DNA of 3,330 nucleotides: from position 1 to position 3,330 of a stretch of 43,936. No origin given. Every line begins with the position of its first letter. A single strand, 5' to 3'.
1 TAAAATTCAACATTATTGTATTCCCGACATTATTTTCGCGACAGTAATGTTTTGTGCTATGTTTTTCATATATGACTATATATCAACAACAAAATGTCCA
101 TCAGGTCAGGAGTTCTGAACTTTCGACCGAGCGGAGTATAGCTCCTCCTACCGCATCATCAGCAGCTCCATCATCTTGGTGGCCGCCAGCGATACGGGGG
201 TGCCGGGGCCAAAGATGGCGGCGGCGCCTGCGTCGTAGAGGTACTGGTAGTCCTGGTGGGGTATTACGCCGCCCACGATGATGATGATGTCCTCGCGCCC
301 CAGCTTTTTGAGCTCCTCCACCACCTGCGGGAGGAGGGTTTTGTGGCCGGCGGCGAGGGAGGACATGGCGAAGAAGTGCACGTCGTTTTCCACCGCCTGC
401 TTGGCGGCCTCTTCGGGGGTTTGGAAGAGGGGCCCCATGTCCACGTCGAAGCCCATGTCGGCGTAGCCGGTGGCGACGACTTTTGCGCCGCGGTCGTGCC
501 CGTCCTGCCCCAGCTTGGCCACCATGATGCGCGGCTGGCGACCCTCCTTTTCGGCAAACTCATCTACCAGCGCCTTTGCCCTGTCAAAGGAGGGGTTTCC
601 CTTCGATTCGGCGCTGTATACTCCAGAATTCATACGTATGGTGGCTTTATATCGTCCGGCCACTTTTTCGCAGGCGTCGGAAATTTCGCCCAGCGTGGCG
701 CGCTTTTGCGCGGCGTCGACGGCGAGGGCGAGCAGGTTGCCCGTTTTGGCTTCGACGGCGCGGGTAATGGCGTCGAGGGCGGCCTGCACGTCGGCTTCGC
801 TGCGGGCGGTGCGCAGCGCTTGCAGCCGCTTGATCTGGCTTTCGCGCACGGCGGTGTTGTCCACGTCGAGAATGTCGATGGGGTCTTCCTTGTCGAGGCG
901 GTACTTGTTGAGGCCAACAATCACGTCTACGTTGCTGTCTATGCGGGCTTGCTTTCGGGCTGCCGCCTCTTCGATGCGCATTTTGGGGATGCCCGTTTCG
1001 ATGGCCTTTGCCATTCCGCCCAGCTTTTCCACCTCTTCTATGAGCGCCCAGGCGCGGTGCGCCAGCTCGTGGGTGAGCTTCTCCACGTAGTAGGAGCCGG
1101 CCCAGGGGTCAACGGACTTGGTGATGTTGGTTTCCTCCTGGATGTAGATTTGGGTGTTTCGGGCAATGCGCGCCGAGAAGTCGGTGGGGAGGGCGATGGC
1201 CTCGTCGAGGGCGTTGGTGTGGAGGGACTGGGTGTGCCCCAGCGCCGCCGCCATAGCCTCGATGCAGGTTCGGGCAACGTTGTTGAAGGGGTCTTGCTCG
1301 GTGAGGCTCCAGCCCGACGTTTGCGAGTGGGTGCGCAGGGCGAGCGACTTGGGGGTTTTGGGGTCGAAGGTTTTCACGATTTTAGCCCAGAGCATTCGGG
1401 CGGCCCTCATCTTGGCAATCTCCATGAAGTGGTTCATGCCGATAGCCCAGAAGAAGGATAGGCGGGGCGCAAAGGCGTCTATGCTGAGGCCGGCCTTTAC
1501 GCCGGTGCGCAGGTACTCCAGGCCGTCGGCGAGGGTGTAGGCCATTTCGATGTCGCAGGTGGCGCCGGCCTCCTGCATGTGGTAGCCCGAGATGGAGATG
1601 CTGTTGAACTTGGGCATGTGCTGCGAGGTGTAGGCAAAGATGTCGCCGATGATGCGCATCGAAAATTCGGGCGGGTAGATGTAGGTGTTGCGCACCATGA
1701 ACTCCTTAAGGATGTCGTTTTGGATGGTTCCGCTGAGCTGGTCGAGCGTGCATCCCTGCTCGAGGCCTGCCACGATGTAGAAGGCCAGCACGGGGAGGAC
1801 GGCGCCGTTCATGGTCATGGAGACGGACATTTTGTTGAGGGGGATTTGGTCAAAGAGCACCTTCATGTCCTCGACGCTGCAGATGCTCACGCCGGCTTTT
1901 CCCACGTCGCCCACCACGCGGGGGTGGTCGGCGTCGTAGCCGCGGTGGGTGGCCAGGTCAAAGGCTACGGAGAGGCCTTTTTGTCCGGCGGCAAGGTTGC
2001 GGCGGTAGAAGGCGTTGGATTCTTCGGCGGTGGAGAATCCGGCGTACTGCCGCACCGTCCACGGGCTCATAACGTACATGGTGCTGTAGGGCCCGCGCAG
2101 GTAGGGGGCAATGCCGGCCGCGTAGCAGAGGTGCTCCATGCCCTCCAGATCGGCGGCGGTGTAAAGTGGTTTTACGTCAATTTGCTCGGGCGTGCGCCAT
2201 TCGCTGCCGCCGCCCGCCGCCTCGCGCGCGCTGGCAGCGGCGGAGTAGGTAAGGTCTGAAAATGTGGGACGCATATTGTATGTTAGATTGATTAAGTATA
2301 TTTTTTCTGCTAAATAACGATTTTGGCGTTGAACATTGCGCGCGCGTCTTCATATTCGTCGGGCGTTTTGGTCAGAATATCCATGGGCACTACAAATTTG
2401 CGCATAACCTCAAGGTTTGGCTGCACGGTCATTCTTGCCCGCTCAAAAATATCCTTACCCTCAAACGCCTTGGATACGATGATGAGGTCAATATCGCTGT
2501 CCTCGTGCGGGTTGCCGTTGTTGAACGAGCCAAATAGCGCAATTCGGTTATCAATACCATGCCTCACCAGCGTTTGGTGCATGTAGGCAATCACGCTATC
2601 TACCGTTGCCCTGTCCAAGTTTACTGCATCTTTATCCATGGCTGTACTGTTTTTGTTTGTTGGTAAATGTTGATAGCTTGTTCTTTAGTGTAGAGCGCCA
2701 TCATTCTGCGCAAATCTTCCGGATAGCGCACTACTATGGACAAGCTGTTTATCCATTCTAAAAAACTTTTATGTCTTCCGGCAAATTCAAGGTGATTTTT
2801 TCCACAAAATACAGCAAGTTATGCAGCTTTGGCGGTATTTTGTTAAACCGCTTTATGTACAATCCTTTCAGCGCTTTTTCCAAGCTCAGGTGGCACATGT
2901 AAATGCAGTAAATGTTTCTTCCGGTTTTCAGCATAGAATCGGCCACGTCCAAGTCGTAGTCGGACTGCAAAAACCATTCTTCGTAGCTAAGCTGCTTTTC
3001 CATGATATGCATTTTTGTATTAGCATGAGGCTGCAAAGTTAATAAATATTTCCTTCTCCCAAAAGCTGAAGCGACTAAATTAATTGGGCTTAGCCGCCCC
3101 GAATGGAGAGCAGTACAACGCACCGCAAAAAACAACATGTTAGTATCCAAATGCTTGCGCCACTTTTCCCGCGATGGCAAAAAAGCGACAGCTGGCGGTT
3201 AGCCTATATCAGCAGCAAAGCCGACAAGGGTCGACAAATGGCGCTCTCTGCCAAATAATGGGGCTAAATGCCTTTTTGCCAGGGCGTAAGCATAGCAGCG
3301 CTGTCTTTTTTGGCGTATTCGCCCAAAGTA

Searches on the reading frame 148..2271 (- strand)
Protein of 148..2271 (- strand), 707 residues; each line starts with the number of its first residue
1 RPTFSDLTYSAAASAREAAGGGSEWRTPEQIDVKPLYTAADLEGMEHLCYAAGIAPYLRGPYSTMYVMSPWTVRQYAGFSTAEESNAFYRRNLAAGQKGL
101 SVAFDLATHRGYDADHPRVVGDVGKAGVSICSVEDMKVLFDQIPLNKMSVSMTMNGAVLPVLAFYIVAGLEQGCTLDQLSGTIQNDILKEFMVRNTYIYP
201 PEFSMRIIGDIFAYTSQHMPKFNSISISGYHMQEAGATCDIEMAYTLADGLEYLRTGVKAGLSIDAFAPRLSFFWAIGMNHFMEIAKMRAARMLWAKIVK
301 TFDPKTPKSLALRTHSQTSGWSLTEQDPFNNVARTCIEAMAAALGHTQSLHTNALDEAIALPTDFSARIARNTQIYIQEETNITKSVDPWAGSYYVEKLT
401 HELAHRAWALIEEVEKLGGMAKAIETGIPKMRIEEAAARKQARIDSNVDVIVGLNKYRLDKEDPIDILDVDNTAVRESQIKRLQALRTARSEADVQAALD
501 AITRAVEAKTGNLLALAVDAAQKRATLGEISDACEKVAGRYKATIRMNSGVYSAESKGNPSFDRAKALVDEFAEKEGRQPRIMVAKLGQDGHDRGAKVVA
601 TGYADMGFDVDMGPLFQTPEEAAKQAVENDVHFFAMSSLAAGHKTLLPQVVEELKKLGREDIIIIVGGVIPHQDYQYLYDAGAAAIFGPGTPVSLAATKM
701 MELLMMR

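Call 52: search_protein_families(library=pfam, proteins=[window:148-2271:-], max_evalue=0.00001)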
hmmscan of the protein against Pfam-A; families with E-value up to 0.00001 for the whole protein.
window:148-2271:- (707 aa): 2 families
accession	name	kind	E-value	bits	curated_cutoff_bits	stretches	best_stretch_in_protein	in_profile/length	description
PF01642.28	MM_CoA_mutase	-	2.7e-232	772.3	22.1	1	26-539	1-512/512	Methylmalonyl-CoA mutase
PF02310.24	B12-binding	-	2.2e-18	66.7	32.1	1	581-691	2-114/121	B12 binding domain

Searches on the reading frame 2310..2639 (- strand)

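Call 3: search_protein_families(library=pfam, proteins=[window:2310-2639:-], max_evalue=0.1)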
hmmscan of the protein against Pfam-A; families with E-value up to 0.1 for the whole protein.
window:2310-2639:- (109 aa): 5 families
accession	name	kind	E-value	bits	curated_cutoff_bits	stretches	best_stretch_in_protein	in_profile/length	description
PF01909.29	NTP_transf_2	-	3.9e-10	40.4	21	1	28-95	13-78/93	Nucleotidyltransferase domain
PF18765.7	Polbeta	-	4.3e-07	30.5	26.9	1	33-77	16-56/93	Polymerase beta, Nucleotidyltransferase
PF22600.2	MTPAP-like_central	-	6.7e-05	23.4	27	1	22-83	31-87/139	Poly(A) RNA polymerase, mitochondrial-like, central palm domain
PF01722.23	BolA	-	0.0013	19.5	25.7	1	45-95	26-76/76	BolA-like protein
PF24096.1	DUF7379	-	0.0044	17.4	33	1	8-57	30-79/191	Domain of unknown function (DUF7379)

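Call 4: search_protein_families(library=padloc, proteins=[window:2310-2639:-], max_evalue=0.1)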
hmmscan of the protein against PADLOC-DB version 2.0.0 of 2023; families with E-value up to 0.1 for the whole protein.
window:2310-2639:- (109 aa): 9 families
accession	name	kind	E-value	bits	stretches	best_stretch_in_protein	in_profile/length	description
PDLC04906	PDC-S09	-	2.8e-07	28.8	1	16-90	10-79/98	-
PDLC04903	PDC-S09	-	7.1e-07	27.5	1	31-107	27-101/108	-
PDLC04904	PDC-S09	-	1.7e-06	26.2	1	18-70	14-63/104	-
PDLC04907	PDC-S09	-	2.1e-06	25.9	1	6-107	4-103/114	-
PDLC04368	PDC-M05A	-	4.7e-06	24.6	1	34-68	111-145/201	-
PDLC04902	PDC-S09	-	5.9e-06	24.5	1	20-71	12-61/97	-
PDLC04905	PDC-S09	-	0.00039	18.7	1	20-77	12-67/101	-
PDLC04372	PDC-M05A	-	0.0035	15.6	1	34-100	79-139/167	-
PDLC04744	PDC-M63A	-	0.015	13.2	1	18-68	44-93/152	-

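Call 5: search_protein_families(library=ncbifam, proteins=[window:2310-2639:-], max_evalue=0.1)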
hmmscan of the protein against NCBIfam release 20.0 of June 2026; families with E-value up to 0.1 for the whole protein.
window:2310-2639:- (109 aa): 2 families
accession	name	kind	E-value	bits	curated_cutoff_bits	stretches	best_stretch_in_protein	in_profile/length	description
NF047752.1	MntA_antitoxin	equivalog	1.5e-05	24.8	60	1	33-64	10-39/106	type VII toxin-antitoxin system MntA family adenylyltransferase antitoxin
NF051895.1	anti_phage_HalB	equivalog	0.012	15.2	190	1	33-58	2-27/211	anti-phage Hailong system nucleotidyltransferase HalB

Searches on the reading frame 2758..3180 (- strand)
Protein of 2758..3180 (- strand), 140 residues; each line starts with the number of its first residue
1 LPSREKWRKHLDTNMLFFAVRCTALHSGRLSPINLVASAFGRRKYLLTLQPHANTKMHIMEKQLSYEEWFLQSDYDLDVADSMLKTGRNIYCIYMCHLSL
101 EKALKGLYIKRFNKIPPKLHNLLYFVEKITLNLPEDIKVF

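Call 3: search_protein_families(library=pfam, proteins=[window:2758-3180:-], max_evalue=0.1)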
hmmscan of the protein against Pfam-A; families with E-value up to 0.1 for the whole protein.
window:2758-3180:- (140 aa): 1 family
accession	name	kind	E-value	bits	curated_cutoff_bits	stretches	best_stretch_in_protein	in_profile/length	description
PF05168.19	HEPN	-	2e-10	41.3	22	1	66-134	1-68/117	HEPN domain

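Call 4: search_protein_families(library=padloc, proteins=[window:2758-3180:-], max_evalue=0.1)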
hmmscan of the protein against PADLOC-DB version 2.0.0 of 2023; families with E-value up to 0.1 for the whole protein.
window:2758-3180:- (140 aa): 0 families

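Call 5: search_protein_families(library=ncbifam, proteins=[window:2758-3180:-], max_evalue=0.1)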
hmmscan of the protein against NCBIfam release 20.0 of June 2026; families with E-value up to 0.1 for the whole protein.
window:2758-3180:- (140 aa): 0 families
